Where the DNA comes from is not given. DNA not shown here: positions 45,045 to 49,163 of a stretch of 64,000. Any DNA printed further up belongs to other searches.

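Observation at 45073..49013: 1272-aa beta-helix surface protein whose C-terminal membrane anchor lies out of frame at poly-T tracts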

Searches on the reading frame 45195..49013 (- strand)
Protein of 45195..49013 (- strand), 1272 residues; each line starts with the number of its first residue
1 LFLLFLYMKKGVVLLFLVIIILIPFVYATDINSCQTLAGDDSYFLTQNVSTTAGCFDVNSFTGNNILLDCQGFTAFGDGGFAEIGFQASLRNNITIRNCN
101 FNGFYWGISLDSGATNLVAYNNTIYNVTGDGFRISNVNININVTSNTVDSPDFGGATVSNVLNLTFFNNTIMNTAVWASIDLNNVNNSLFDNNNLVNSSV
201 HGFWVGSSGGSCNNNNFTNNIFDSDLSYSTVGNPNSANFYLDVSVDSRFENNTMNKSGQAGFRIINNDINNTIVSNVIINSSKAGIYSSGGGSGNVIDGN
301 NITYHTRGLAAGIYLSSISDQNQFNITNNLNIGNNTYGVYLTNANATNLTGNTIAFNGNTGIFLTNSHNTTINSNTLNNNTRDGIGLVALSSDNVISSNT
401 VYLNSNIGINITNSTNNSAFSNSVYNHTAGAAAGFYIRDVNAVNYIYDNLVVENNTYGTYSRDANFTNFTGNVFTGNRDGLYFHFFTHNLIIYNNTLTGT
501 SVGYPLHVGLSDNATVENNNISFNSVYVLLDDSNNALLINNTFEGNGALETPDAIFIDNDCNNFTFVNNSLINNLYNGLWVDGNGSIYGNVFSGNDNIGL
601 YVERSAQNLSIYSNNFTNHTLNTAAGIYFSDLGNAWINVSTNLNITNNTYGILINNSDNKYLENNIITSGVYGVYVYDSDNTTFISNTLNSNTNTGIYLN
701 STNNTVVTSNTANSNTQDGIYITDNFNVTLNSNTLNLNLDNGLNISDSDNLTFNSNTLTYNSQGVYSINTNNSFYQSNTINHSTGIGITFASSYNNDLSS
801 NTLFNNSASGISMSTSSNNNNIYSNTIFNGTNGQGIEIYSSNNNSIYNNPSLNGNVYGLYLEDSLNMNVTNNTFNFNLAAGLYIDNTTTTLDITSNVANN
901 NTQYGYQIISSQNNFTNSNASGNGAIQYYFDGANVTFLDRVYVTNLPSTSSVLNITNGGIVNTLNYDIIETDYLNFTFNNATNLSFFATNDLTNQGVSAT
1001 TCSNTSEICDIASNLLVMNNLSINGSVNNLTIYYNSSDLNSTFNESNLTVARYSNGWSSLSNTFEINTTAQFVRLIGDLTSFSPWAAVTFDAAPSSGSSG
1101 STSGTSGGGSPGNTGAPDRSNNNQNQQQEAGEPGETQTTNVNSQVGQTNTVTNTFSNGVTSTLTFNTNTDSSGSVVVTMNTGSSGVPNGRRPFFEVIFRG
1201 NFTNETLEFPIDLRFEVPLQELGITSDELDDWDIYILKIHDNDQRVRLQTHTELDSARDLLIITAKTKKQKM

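Call 8: search_protein_families(library=pfam, proteins=[window:45195-49013:-], max_evalue=0.01)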
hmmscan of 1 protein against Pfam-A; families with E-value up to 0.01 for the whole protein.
window:45195-49013:- (1272 aa): 2 families
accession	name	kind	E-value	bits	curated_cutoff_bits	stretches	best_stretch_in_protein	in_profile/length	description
PF13229.12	Beta_helix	-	6e-57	192.1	25.9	8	641-772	14-149/158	Right handed beta helix region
PF05048.19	NosD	-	1.6e-41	142.5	23.6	6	318-461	43-179/212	Periplasmic copper-binding protein (NosD)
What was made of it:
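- On Right-handed parallel beta-helix repeat / NosD-like proteins (Pfam PF13229, PF05048): NosD scores 142.5 bits (cut-off 23.6) in 6 stretches (call 8).
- Closest known: Archaeal surface. Same: Pfam Beta_helix and NosD repeats are present (call 8).
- Checked: It is a right-handed beta-helix protein: Pfam Beta_helix 6e-57 and NosD 1.6e-41 (call 8).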

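Call 10: find_encoding_contigs(protein=window:45195-49013:-, flank=3000)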
Protein window:45195-49013:- (1272 aa): no gene with exactly this product is on record in the collection.

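Call 11: find_encoding_contigs(protein=window:45195-48992:-, flank=3000)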
Protein window:45195-48992:- (1265 aa): no gene with exactly this product is on record in the collection.

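Call 14: search_protein_families(library=ncbifam, proteins=[window:45195-49013:-], max_evalue=10)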
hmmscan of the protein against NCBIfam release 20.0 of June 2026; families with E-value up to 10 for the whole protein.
window:45195-49013:- (1272 aa): 2 families
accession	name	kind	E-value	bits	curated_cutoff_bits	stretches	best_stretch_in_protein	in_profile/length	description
TIGR04247.1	NosD_copper_fam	subfamily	9.2e-14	50.8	300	4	476-619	147-285/377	nitrous oxide reductase family maturation protein NosD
TIGR03804.1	para_beta_helix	repeat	3.3e-13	49.1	19.45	14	673-716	1-43/44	parallel beta-helix repeat protein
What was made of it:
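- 46698..48062 (-): Core of the parallel beta-helix. The range runs from the best NosD stretch (aa 318-461) to the best Beta_helix stretch (aa 641-772), in the 1272-aa numbering. There are 8 Beta_helix and 6 NosD stretches in all, so the helix extends beyond this range. call 8; NCBIfam para_beta_helix repeats, 14 stretches, call 14
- On Right-handed parallel beta-helix repeat / NosD-like proteins (Pfam PF13229, PF05048): TIGR03804 para_beta_helix matches in 14 stretches (call 14).
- On NosD copper-maturation protein proper (TIGR04247): 50.8 bits against a cut-off of 300 (call 14).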
